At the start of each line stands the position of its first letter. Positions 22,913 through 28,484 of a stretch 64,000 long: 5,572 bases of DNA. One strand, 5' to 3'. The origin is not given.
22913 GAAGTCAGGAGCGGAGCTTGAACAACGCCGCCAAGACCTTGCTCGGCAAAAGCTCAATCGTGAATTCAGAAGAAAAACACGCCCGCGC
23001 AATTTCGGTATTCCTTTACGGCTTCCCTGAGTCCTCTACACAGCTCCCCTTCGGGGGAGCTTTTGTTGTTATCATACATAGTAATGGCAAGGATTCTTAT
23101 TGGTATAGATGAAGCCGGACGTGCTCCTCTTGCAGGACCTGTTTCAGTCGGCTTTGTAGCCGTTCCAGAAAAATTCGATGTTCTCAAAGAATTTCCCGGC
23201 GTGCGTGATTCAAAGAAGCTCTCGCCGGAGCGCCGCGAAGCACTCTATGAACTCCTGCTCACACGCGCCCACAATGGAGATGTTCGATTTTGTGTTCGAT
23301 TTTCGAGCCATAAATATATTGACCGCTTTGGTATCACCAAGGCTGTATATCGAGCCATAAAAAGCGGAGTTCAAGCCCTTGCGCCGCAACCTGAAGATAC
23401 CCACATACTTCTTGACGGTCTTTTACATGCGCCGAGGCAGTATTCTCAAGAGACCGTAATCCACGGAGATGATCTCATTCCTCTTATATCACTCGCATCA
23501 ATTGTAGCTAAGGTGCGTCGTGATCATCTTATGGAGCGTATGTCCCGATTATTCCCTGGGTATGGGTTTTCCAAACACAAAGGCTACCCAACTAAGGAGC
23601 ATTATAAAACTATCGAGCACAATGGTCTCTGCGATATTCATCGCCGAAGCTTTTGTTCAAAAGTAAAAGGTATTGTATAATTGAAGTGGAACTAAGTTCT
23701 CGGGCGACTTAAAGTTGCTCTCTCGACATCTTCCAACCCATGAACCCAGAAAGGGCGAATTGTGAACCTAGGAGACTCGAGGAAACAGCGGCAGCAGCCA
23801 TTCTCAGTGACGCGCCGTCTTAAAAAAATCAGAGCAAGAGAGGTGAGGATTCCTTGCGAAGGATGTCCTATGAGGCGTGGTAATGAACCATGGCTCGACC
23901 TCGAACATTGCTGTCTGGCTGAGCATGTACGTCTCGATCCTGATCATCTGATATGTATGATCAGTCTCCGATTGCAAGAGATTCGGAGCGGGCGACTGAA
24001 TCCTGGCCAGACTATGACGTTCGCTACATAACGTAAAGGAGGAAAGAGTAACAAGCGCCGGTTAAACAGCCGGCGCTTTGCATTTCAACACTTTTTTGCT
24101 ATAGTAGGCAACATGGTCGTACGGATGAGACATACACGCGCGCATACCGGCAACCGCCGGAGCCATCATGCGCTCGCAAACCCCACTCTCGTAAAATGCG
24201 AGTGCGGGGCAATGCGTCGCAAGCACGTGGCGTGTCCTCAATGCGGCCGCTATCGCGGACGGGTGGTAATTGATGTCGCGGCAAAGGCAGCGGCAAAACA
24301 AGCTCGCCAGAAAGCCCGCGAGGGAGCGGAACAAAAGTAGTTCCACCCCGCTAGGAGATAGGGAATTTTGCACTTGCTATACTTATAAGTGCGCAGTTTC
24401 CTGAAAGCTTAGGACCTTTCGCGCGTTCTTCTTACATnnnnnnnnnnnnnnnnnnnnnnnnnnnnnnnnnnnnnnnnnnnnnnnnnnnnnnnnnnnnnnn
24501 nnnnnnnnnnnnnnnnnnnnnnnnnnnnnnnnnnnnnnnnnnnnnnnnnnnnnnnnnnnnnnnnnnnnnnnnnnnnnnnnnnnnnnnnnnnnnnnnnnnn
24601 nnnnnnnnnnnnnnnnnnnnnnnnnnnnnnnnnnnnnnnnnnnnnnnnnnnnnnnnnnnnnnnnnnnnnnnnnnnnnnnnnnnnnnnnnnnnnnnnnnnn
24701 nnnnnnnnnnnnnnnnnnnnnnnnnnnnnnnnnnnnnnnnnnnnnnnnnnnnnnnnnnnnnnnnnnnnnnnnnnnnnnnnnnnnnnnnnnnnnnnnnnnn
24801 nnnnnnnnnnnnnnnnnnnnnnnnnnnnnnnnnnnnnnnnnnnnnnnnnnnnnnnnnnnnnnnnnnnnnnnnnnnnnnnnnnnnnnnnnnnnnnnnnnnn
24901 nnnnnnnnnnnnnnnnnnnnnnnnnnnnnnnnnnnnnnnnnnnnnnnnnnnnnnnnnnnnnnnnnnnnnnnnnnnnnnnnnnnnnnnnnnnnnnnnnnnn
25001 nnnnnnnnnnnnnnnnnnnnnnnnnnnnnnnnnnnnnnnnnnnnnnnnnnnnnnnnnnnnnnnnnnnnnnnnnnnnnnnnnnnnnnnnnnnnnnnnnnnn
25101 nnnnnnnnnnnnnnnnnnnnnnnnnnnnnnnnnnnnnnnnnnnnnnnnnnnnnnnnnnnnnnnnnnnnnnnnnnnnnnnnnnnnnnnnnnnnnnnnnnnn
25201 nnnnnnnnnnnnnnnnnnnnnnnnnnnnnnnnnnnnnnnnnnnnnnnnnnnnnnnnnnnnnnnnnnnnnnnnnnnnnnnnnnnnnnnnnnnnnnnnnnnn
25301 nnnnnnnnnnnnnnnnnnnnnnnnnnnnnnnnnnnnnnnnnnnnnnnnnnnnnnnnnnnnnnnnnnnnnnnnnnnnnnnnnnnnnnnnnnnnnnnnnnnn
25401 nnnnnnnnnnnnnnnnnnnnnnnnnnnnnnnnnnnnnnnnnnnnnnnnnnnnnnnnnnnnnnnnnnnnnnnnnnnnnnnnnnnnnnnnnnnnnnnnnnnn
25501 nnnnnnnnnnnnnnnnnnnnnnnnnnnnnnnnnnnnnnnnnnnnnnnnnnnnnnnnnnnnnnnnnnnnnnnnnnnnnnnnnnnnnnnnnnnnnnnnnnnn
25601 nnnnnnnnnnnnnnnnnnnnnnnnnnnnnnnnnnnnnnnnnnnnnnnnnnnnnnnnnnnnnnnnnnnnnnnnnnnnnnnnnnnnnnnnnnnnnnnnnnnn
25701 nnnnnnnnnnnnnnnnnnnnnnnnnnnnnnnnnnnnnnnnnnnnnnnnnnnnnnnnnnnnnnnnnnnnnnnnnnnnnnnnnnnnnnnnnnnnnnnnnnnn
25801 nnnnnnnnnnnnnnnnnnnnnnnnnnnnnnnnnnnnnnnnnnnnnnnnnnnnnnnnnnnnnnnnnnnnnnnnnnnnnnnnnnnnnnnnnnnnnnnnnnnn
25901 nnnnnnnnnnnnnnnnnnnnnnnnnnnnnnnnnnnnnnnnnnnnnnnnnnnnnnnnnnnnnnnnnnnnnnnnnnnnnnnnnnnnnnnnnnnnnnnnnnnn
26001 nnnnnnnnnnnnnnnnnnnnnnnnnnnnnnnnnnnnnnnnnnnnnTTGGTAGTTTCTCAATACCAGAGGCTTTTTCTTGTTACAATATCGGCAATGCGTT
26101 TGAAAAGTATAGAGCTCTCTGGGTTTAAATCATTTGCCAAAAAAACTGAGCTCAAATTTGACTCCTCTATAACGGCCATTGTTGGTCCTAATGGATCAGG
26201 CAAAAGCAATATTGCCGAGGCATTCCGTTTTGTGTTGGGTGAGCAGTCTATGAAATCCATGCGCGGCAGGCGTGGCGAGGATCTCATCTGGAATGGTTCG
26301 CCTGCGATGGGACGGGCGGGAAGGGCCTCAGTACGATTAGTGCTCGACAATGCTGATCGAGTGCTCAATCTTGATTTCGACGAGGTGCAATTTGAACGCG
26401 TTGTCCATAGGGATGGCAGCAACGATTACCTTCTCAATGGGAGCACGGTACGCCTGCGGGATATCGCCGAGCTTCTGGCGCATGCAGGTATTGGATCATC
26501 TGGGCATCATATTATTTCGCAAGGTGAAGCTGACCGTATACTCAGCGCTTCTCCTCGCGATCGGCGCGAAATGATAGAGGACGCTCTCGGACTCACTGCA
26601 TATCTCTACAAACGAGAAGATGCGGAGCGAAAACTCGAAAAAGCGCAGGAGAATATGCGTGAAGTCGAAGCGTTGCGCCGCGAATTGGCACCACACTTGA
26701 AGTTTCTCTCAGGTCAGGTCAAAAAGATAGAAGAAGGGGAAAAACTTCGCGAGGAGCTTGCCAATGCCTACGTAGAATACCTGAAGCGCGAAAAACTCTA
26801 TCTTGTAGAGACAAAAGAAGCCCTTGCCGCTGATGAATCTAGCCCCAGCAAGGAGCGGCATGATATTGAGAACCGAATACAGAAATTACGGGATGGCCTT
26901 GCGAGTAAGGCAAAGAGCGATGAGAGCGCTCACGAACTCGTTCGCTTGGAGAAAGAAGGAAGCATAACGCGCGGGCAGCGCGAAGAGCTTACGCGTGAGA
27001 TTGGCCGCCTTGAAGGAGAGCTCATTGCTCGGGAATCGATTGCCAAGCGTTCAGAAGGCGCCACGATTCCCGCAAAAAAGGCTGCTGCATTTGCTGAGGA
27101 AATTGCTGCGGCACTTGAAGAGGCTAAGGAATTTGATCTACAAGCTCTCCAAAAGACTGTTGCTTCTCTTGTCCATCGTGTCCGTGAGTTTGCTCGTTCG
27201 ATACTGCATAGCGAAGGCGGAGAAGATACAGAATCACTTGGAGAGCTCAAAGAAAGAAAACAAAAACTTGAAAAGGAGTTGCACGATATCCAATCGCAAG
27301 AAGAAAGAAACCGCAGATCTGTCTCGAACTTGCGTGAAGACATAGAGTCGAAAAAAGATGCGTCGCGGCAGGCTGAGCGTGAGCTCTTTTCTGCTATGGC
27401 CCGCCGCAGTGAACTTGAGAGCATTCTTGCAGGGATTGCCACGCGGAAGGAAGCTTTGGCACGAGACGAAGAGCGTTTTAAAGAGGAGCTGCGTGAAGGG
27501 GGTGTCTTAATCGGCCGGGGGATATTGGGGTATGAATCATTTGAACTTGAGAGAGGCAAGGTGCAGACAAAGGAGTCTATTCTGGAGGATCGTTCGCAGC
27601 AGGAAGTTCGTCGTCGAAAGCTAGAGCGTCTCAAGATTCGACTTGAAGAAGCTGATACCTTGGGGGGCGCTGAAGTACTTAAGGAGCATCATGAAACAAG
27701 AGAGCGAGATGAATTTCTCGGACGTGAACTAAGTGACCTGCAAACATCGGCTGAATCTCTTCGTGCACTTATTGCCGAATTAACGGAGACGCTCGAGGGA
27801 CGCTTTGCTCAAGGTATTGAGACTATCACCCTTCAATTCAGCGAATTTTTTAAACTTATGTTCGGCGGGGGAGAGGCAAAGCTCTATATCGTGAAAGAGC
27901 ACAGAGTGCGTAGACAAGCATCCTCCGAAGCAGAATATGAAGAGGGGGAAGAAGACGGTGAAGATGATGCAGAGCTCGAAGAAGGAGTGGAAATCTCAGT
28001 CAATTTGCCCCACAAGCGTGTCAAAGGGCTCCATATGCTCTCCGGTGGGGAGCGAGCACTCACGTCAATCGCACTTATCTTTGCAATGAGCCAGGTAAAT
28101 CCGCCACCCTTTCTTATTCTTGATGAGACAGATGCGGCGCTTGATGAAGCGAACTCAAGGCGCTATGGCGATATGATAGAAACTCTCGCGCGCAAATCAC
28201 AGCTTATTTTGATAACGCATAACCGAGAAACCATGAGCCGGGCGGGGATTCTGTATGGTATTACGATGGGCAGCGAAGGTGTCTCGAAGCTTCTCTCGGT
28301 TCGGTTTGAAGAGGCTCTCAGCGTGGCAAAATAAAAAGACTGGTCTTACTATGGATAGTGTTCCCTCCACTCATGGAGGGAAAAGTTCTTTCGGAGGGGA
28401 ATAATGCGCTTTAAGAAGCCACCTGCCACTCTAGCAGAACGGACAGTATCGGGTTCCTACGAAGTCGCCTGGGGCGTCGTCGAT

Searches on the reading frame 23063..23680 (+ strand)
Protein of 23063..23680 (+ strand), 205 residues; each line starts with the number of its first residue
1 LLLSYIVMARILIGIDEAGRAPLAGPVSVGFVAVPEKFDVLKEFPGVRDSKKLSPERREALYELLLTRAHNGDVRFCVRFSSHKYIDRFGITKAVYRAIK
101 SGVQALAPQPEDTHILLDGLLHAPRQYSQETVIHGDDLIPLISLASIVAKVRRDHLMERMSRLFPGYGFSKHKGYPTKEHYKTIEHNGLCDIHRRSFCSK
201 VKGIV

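Call 60: search_protein_families(library=pfam, proteins=[window:23063-23680:+], max_evalue=0.00001)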
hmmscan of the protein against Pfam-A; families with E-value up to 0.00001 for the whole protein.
window:23063-23680:+ (205 aa): 1 family
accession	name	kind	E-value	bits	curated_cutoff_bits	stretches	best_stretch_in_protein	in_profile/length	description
PF01351.25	RNase_HII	-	4.2e-36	125.2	25.8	1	13-199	1-198/199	Ribonuclease HII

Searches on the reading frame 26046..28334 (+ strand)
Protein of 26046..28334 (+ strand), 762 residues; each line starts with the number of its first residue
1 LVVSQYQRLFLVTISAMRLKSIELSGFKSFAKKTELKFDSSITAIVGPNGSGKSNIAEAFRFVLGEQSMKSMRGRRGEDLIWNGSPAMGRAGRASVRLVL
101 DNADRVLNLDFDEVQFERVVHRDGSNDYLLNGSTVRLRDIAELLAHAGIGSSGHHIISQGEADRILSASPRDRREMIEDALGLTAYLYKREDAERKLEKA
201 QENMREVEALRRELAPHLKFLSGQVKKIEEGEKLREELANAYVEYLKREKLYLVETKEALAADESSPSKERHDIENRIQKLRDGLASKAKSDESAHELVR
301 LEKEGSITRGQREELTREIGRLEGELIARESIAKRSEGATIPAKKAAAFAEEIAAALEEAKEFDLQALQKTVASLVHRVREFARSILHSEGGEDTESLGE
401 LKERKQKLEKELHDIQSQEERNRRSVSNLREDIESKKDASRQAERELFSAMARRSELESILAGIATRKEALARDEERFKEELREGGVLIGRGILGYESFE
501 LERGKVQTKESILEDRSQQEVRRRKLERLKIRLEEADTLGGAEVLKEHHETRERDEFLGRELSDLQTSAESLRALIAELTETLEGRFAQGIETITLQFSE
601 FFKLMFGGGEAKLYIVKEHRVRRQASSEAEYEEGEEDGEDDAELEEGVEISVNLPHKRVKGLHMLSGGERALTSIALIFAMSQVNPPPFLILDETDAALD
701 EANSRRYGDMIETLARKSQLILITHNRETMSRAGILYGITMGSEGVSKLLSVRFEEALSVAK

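Call 60: search_protein_families(library=pfam, proteins=[window:26046-28334:+], max_evalue=0.00001)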
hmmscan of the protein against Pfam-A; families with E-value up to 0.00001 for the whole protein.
window:26046-28334:+ (762 aa): 5 families
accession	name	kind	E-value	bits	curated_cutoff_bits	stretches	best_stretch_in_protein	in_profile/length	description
PF02463.25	SMC_N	-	2.7e-64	217.1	40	1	19-747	2-219/220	RecF/RecN/SMC N terminal domain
PF13476.12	AAA_23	-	6.3e-14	53.5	27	1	21-242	1-193/201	AAA domain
PF13304.12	AAA_21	-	2e-09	38.4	27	1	42-67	1-29/304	AAA domain, putative AbiEii toxin, Type IV TA system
PF13175.12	AAA_15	-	2.6e-08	34.3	32.1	1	17-318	1-192/374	AAA ATPase domain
PF00005.33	ABC_tran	-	4.2e-08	34.3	25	0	624-695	79-135/137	ABC transporter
